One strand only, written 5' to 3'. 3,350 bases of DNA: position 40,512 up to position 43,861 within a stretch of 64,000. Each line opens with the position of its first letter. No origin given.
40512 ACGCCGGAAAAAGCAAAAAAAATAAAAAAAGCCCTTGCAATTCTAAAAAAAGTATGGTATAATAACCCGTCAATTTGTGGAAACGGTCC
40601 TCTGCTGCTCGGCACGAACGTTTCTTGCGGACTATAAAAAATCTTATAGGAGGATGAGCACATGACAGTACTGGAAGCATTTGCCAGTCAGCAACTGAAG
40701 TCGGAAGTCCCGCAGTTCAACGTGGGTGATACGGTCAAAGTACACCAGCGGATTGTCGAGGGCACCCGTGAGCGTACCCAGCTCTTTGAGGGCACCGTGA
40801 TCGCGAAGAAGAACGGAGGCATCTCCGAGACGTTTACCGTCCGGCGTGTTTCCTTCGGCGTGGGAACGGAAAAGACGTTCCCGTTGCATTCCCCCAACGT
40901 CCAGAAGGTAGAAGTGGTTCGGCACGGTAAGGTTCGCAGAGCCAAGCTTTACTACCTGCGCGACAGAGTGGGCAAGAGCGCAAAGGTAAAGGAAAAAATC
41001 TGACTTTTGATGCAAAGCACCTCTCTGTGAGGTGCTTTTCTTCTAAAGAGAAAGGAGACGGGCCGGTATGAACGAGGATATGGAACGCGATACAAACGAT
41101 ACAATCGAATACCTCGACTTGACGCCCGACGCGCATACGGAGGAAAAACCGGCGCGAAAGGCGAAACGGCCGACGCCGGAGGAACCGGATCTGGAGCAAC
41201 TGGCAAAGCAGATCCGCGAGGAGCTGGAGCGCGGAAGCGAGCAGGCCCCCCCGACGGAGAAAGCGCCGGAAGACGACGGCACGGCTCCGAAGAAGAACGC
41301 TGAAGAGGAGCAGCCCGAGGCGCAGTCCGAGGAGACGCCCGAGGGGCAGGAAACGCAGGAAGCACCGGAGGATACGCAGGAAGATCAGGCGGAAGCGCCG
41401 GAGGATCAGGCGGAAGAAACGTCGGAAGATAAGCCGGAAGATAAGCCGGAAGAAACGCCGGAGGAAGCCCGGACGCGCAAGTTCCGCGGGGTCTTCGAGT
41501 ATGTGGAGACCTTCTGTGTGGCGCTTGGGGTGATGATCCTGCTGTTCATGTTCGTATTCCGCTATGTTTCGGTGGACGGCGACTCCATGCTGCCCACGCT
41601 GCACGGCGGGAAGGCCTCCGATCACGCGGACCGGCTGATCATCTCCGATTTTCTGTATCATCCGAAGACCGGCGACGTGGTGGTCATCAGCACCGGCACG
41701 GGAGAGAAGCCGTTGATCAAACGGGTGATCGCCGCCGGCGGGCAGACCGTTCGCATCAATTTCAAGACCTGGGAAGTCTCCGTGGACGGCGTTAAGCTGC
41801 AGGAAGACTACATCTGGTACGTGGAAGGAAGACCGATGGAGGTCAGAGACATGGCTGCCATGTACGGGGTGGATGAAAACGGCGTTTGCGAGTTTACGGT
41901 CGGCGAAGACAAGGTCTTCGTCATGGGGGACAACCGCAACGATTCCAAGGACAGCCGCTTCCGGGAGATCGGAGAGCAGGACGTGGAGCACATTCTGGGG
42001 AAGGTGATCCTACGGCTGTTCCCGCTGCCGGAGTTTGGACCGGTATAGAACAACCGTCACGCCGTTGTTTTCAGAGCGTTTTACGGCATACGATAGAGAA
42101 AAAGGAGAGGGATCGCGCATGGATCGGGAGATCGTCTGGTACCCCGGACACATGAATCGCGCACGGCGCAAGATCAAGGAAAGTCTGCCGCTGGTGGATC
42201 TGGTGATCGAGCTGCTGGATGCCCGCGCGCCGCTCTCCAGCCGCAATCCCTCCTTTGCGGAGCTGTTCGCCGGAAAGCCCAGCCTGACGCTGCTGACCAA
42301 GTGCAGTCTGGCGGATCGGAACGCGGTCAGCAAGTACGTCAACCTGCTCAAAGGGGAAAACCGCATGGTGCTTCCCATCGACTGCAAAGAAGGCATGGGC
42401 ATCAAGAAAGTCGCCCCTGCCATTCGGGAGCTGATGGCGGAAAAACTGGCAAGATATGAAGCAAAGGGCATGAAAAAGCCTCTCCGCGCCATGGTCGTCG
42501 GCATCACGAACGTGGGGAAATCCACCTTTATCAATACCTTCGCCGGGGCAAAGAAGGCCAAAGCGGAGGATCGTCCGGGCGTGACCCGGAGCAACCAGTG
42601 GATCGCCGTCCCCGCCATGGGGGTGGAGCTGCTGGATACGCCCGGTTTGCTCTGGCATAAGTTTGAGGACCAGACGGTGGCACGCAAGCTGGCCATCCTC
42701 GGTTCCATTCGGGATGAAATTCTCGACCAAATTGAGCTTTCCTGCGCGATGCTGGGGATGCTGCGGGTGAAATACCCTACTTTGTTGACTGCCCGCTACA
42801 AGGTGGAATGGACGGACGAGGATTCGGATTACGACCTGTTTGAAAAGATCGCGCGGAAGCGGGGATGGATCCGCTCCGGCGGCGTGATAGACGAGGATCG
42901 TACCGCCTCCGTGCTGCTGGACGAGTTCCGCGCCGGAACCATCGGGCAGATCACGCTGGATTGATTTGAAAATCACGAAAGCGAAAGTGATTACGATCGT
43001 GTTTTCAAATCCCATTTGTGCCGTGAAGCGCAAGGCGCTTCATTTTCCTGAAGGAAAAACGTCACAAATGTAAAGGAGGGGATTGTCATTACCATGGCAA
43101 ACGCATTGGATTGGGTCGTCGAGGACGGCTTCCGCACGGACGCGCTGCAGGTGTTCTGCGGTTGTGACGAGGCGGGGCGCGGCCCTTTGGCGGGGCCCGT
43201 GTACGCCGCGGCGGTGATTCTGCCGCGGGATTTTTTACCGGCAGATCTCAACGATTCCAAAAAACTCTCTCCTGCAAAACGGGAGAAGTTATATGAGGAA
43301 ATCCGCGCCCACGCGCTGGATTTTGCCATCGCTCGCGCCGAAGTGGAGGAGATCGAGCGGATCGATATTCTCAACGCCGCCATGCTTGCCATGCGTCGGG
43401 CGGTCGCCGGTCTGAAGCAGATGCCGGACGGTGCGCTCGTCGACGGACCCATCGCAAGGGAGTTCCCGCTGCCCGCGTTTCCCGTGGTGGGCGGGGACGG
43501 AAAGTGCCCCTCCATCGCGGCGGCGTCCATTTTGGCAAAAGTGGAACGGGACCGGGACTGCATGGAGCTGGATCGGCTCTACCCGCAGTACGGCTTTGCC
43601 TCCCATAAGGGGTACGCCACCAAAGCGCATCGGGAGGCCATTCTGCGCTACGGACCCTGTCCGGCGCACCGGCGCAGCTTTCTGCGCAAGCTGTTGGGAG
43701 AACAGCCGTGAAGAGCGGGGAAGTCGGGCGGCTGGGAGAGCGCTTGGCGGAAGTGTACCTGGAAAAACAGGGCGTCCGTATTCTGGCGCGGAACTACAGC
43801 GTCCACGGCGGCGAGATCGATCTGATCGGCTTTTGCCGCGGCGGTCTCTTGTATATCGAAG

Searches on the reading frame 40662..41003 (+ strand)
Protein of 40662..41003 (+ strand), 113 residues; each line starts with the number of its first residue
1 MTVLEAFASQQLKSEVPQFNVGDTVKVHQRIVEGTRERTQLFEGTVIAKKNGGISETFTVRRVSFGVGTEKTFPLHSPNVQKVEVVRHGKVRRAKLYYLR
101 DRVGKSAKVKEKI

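Call 45: find_encoding_contigs(protein=window:40662-41003:+, flank=10000, max_places=10)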
Protein window:40662-41003:+ (113 aa): 3 contigs read that carry it; 2 places shown.
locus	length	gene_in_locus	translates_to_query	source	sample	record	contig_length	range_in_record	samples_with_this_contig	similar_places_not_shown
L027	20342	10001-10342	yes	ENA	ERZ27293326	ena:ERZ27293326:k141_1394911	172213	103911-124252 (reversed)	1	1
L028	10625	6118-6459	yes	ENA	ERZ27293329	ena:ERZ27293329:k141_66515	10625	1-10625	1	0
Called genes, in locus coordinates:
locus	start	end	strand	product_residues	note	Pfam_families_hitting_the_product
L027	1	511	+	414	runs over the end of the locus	PF01409:tRNA-synt_2d (faint), PF13393:tRNA-synt_His, PF00152:tRNA-synt_2 (faint), PF00587:tRNA-synt_2b (weak)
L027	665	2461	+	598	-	PF01336:tRNA_anti-codon, PF00152:tRNA-synt_2, PF02938:GAD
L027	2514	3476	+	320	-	PF00005:ABC_tran, PF13304:AAA_21 (weak)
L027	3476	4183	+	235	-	PF01061:ABC2_membrane (weak), PF12679:ABC2_membrane_2, PF13346:ABC2_membrane_5 (faint), PF12698:ABC2_membrane_3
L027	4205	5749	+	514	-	PF09822:ABC_transp_aux (weak)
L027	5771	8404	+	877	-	PF14238:DUF4340 (faint)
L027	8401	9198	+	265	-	-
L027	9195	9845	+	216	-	PF04263:TPK_catalytic, PF04265:TPK_B1_binding (faint)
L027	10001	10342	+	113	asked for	PF01245:Ribosomal_L19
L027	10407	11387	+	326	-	PF10502:Peptidase_S26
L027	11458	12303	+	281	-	PF01926:MMR_HSR1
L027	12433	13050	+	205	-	PF01351:RNase_HII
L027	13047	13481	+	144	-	PF08378:NERD, PF02021:UPF0102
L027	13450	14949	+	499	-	PF14821:Thr_synth_N, PF00291:PALP, PF24857:THR4_C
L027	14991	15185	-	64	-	PF07561:DUF1540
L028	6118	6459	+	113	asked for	PF01245:Ribosomal_L19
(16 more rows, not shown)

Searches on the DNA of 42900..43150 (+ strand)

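Call 12: search_rna_families(source=window, start=42900, end=43150, threshold=evalue, max_evalue=10)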
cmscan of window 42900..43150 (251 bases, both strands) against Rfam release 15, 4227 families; matches with E-value up to 10: 1.
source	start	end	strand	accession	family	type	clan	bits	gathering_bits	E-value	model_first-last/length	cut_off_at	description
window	43002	43038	+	RF01343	CRISPR-DR33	Gene; CRISPR;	-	24.3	39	0.0029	1-37/37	no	CRISPR RNA direct repeat element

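Call 53: search_dna_similar(query=window:42962-43093:+, collection=plasmids, mode=distant, max_evalue=0.01, max_rows=10)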
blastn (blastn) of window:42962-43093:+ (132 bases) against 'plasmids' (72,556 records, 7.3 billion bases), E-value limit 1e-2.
No match.

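Call 54: search_dna_similar(query=window:42962-43093:+, collection=phages, mode=distant, max_evalue=0.01, max_rows=10)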
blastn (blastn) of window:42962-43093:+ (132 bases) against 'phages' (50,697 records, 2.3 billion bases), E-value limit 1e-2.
No match.
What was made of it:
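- Tried and rejected: Plasmid and phage blastn: no match (calls 53, 54).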

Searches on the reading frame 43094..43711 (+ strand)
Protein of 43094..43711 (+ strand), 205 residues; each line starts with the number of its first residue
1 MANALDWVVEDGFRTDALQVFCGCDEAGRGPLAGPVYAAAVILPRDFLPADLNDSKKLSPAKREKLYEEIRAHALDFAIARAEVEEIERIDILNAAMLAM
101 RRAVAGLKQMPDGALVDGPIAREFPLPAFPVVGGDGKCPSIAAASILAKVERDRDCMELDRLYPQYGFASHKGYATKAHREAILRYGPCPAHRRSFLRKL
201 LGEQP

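Call 18: find_encoding_contigs(protein=window:43094-43711:+, flank=3000, max_places=10)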
Protein window:43094-43711:+ (205 aa): 3 contigs read that carry it; 3 places shown.
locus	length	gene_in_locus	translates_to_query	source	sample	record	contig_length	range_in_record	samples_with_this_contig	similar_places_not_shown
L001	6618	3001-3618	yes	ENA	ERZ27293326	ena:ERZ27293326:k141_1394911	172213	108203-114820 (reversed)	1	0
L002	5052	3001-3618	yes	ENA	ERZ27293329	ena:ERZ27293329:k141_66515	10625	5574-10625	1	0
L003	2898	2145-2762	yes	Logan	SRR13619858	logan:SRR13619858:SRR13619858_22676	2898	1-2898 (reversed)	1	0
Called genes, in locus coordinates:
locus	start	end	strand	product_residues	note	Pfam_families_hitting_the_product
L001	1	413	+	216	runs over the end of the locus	PF04263:TPK_catalytic, PF04265:TPK_B1_binding (faint)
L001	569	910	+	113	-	PF01245:Ribosomal_L19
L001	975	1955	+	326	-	PF10502:Peptidase_S26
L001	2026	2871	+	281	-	PF01926:MMR_HSR1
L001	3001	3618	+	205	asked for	PF01351:RNase_HII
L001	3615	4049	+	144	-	PF08378:NERD, PF02021:UPF0102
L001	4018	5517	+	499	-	PF14821:Thr_synth_N, PF00291:PALP, PF24857:THR4_C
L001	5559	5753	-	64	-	PF07561:DUF1540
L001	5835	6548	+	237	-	PF00149:Metallophos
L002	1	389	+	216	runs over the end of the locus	PF04263:TPK_catalytic, PF04265:TPK_B1_binding (faint)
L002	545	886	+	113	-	PF01245:Ribosomal_L19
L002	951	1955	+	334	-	PF10502:Peptidase_S26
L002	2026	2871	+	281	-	PF01926:MMR_HSR1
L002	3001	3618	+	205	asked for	PF01351:RNase_HII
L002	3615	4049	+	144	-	PF08378:NERD, PF02021:UPF0102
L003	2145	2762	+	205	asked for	PF01351:RNase_HII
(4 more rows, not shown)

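Call 23: find_homologous_proteins(query=window:43094-43711:+, max_evalue=1e-40)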
Query window:43094-43711:+ (205 aa): 7737 proteins with E <= 1e-40 among 8000 candidates; the best 120 are listed.
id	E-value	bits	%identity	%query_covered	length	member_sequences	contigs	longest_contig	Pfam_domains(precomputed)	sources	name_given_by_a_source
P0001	5.6e-127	439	96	100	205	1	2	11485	PF01351.26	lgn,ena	-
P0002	6.9e-123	426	93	100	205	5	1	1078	PF01351.26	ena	-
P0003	1.6e-122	425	91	100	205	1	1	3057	PF01351.26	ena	-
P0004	1.8e-122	425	93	99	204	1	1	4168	PF01351.26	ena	-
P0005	1.2e-120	419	91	100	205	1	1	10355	PF01351.26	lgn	-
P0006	1.3e-120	419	92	99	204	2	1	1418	PF01351.26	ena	-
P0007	1.8e-119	415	90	100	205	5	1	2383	PF01351.26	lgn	-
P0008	2.2e-119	415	90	100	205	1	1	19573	PF01351.26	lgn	-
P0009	2.8e-119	414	91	98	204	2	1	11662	PF01351.26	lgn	-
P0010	8.1e-119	413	90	98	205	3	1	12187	PF01351.26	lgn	-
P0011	1.4e-118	412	88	100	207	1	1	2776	PF01351.26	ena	-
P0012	3.6e-116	404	87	100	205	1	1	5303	PF01351.26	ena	-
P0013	1.2e-111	389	87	98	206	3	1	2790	PF01351.26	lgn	-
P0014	1.3e-107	376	84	100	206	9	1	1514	PF01351.26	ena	-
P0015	1.0e-100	354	80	97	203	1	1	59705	PF01351.26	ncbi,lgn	-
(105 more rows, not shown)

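Call 31: find_encoding_contigs(protein=P0001, flank=10000, max_places=3)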
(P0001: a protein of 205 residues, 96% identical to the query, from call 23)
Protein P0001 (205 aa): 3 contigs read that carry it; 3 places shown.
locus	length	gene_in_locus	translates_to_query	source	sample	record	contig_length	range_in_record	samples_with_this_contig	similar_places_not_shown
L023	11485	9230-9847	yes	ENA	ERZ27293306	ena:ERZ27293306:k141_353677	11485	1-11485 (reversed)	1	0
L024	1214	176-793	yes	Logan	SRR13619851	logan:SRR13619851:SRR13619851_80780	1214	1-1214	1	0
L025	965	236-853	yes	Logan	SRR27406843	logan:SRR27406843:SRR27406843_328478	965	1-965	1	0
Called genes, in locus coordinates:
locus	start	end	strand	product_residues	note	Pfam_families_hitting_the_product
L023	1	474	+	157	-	?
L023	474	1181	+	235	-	PF12698:ABC2_membrane_3 (weak), PF12679:ABC2_membrane_2 (weak)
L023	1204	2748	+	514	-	-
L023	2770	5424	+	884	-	PF14238:DUF4340 (faint)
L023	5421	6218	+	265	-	-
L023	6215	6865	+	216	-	PF04263:TPK_catalytic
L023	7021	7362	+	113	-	PF01245:Ribosomal_L19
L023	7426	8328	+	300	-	PF10502:Peptidase_S26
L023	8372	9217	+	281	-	PF01926:MMR_HSR1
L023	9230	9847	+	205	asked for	PF01351:RNase_HII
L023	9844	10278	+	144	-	PF08378:NERD, PF02021:UPF0102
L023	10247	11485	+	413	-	?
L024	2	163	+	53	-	?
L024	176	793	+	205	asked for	PF01351:RNase_HII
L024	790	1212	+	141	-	?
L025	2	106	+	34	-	?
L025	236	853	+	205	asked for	PF01351:RNase_HII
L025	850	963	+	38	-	?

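Call 32: find_encoding_contigs(protein=P0005, flank=10000, max_places=3)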
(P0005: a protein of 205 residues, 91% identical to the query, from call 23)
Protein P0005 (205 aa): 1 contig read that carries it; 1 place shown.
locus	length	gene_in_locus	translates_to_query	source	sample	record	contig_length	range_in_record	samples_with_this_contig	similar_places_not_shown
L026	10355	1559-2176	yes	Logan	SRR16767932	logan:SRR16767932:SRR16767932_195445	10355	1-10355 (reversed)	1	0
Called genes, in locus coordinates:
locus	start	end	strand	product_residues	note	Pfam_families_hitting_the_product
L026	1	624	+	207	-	?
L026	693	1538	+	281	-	PF01926:MMR_HSR1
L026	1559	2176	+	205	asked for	PF01351:RNase_HII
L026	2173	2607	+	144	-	PF08378:NERD, PF02021:UPF0102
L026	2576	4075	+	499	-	PF14821:Thr_synth_N, PF00291:PALP, PF24857:THR4_C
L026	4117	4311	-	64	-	PF07561:DUF1540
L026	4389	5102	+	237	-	PF00149:Metallophos, PF12850:Metallophos_2 (faint)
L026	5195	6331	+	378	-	PF01053:Cys_Met_Meta_PP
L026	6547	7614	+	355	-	PF01381:HTH_3, PF12844:HTH_19 (weak), PF13489:Methyltransf_23, PF01209:Ubie_methyltran (weak), PF13847:Methyltransf_31, PF08241:Methyltransf_11, PF08242:Methyltransf_12, PF13649:Methyltransf_25, +1 more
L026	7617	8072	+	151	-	PF00293:NUDIX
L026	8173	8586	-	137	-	PF13279:4HBT_2, PF03061:4HBT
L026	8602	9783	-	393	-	PF22025:ThiI_fer, PF02926:THUMP, PF24875:DUF7736 (faint), PF02568:ThiI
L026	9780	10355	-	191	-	?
